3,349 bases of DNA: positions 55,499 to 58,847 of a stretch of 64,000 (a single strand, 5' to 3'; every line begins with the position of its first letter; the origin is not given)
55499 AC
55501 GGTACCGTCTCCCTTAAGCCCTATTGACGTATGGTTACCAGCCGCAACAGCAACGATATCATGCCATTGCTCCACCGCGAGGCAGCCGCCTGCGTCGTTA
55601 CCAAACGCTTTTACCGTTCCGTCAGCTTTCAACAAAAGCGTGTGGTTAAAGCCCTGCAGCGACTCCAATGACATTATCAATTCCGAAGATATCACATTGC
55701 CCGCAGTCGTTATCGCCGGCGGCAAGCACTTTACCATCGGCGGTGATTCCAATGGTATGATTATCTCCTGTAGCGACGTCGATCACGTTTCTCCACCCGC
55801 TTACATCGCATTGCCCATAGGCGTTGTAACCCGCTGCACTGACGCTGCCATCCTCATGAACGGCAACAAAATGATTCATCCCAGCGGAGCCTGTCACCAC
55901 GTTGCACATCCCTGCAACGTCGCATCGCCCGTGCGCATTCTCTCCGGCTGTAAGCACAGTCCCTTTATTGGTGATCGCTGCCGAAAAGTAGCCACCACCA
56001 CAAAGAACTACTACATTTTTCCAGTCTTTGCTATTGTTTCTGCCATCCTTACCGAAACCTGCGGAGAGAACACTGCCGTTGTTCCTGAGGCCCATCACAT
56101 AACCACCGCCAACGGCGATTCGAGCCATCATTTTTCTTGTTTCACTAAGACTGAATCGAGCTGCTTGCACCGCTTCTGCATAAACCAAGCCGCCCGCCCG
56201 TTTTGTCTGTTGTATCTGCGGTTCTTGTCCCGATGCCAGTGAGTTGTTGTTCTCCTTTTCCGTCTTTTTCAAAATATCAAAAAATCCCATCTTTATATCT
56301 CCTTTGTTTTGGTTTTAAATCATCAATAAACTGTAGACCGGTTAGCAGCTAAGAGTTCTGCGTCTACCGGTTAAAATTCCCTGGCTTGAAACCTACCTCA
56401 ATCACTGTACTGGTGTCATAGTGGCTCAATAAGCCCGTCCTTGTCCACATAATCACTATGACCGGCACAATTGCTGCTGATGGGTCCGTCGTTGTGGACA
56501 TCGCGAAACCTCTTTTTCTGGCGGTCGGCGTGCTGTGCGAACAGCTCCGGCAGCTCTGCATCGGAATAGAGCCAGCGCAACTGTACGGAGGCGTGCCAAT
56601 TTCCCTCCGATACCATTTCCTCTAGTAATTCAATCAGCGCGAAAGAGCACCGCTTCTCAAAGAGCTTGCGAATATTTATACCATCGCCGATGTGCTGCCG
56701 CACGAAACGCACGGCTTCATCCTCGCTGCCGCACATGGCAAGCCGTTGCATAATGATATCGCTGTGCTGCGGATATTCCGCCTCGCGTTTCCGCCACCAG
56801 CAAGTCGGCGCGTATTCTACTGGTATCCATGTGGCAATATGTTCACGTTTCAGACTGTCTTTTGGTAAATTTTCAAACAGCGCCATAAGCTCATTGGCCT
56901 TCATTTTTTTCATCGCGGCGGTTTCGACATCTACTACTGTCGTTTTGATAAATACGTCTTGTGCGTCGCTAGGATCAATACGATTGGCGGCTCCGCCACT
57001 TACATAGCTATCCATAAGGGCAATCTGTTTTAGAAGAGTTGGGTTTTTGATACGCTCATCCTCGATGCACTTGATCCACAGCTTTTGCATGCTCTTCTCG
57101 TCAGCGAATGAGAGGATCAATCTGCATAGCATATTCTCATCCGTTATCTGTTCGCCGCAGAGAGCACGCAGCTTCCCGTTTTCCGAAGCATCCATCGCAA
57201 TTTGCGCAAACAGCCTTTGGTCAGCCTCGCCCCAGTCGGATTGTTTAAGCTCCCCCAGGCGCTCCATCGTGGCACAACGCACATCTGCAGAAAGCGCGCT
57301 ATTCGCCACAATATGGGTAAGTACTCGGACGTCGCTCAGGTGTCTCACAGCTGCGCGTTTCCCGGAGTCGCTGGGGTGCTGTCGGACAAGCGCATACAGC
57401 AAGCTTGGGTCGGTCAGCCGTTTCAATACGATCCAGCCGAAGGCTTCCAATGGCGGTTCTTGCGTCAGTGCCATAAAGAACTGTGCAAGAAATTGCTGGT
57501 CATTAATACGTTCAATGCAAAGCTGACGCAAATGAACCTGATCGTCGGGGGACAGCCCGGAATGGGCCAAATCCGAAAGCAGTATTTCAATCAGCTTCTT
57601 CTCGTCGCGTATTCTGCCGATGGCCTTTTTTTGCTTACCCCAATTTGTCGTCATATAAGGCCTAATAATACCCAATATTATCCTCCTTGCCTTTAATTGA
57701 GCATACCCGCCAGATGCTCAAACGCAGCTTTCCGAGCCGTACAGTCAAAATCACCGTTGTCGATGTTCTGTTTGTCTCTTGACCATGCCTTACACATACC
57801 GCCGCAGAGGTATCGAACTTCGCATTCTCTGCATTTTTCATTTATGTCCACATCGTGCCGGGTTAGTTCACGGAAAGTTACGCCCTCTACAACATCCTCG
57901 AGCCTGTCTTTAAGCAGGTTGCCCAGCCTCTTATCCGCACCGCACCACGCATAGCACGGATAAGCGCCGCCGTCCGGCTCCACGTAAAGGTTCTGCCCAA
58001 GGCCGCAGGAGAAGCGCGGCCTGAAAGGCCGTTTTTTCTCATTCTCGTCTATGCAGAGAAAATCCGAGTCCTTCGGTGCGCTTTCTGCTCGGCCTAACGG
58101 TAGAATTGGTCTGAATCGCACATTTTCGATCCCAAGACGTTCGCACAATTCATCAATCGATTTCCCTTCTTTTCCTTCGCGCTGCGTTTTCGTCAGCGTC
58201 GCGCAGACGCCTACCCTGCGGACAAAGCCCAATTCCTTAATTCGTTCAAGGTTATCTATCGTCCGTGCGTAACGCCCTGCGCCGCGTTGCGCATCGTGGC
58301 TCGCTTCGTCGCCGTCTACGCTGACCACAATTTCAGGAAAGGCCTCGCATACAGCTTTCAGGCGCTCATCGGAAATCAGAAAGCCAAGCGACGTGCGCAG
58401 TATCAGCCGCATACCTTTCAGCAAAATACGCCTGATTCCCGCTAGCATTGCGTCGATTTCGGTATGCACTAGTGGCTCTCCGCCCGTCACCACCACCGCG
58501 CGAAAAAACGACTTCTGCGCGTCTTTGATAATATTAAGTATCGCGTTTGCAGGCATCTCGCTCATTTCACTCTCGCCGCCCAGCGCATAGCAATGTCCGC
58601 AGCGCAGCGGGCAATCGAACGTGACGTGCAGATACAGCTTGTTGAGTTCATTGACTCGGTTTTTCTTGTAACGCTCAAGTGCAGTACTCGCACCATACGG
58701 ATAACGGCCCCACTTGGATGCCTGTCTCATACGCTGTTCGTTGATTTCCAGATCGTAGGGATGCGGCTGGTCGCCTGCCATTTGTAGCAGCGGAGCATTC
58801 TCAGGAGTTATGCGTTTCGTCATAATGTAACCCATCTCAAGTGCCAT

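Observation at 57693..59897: Head-to-tail fusion of two complete radical-SAM/SPASM maturase units embedded in the repeat-protein array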

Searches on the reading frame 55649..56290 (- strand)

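Call 8: search_protein_families(library=pfam, proteins=[window:55649-56290:-], max_evalue=0.01)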
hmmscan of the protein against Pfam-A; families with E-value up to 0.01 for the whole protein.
window:55649-56290:- (214 aa): 4 families
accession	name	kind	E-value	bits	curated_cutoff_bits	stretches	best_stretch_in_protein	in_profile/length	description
PF13540.12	RCC1_2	-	2.7e-23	81.5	22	3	169-198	1-30/30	Regulator of chromosome condensation (RCC1) repeat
PF25390.1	WD40_RLD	-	1.3e-16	61.3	150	1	135-198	201-277/363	RCC1-like domain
PF09105.16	SelB-wing_1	-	0.0027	17.9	25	1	25-66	9-49/59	Elongation factor SelB, winged helix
PF23366.1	Beta-prop_HVO_0234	-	0.0052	16.8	27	0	139-211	199-272/274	HVO_0234-like, beta propeller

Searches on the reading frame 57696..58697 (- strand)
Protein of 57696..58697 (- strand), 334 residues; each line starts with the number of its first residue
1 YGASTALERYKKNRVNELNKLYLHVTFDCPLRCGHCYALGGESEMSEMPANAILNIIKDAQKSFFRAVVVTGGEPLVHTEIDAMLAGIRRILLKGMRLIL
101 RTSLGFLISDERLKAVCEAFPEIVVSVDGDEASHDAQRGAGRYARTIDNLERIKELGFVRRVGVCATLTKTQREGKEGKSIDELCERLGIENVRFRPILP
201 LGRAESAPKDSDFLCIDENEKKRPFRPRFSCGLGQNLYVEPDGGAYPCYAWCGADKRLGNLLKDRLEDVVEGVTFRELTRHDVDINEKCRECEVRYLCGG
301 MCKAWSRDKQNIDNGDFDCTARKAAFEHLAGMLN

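Call 4: search_protein_families(library=ncbifam, proteins=[window:57696-58697:-], max_evalue=0.01)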
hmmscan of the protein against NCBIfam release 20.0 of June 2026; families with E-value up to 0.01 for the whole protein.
window:57696-58697:- (334 aa): 76 families (the best 25 are shown)
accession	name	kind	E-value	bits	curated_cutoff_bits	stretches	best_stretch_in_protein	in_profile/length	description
NF045574.1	sacti_mat_StsB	exception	1.1e-26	93.8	625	1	15-305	92-398/466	StsB family radical SAM/SPASM domain sactipeptide maturase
NF047865.1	rSAM_PapB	equivalog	8.1e-22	77.9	340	2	19-199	3-189/330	PapB family radical SAM/SPASM ranthipeptide maturase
TIGR03974.1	rSAM_six_Cys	equivalog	1.5e-20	73.6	425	2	8-215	86-303/451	thioether cross-link-forming SCIFF peptide maturase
TIGR04083.1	rSAM_pep_methan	hypoth_equivalog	6.9e-20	71.3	300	2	232-333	238-343/376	TIGR04083 family peptide-modifying radical SAM enzyme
NF041298.1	rSAM_mat_DynA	equivalog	4.8e-19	68.5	450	2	235-332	255-352/356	dynobactin maturation radical SAM/SPASM protein DynA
TIGR04251.1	SCM_rSAM_ScmF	equivalog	8.6e-19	68.1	400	1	18-218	3-202/353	SynChlorMet cassette radical SAM/SPASM protein ScmF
TIGR04317.1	W_rSAM_matur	equivalog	3.5e-18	65.9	380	1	17-205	2-191/349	tungsten cofactor oxidoreductase radical SAM maturase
TIGR04051.1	rSAM_NirJ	equivalog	7.3e-18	64.7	515.45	1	28-205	11-183/354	heme d1 biosynthesis radical SAM protein NirJ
NF049973.1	radical_Rv1681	equivalog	1.2e-17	63.9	380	1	19-192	72-241/326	Rv1681 family radical SAM protein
NF050035.1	rSAM_WgK_link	exception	2.9e-17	62.7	650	1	23-207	13-193/367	radical SAM/SPASM peptide maturase WgkB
TIGR04340.1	rSAM_ACGX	hypoth_equivalog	4.5e-17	62.3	400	2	22-162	6-150/341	radical SAM/SPASM domain protein, ACGX system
TIGR04250.1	SCM_rSAM_ScmE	equivalog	4.8e-17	61.9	400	1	23-157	7-141/358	SynChlorMet cassette radical SAM/SPASM protein ScmE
TIGR03978.1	rSAM_paired_1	equivalog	5.6e-17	61.6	370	1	9-210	72-282/466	His-Xaa-Ser system radical SAM maturase HxsB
TIGR04163.1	rSAM_cobopep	equivalog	7.3e-17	61.2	375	1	231-305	314-390/428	peptide-modifying radical SAM enzyme CbpB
TIGR03942.1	sulfatase_rSAM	equivalog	9.5e-17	61.1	349.45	2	234-333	255-357/363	anaerobic sulfatase maturase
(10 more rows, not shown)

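Call 34: search_solved_structures(query=window:57696-58697:-, max_evalue=0.00001)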
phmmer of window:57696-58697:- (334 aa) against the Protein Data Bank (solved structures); distinct sequences matched with E-value up to 0.00001: 5.
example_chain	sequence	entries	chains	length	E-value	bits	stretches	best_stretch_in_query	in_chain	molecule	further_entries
5wgg_A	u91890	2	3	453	5.2e-15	58.6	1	14-138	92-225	Radical SAM domain protein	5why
6efn_A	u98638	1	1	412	2.4e-06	30.1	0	23-210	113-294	Sporulation killing factor maturation protein SkfB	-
4k37_A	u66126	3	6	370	2.4e-06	30.1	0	236-328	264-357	Anaerobic sulfatase-maturating enzyme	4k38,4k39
4k36_A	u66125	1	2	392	3e-06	29.8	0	236-328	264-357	Anaerobic sulfatase-maturating enzyme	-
5v1q_A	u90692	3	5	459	3.3e-06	29.6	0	18-94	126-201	Radical SAM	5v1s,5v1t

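Call 100: search_protein_representatives(protein=window:57696-58697:-)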
Query: 334 residues. Proteins with E-value up to 0.001 (for the whole library): 17568; up to 1e-10: 2685; up to 1e-30: 109. The best 150 are listed.
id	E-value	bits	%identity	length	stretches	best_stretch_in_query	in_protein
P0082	1.6e-101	356.2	41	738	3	11-325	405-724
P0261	1.2e-85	304.0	37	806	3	13-319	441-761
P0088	1.5e-85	303.7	38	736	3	10-323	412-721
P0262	3.3e-85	302.5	44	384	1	16-323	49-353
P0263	1.8e-81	290.3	39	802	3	16-319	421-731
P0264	1.5e-78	280.7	37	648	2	48-333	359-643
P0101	1.3e-76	274.2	33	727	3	5-321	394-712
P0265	3.0e-76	273.1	34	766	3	15-309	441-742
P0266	3.8e-75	269.5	45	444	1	17-321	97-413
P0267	1.1e-74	268.0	36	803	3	16-322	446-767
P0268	2.2e-74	267.0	43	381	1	16-329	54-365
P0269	2.2e-74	266.9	35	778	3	16-320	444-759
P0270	2.6e-74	266.7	43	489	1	18-330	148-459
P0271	6.5e-74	265.4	36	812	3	8-308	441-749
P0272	6.7e-74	265.4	34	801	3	19-327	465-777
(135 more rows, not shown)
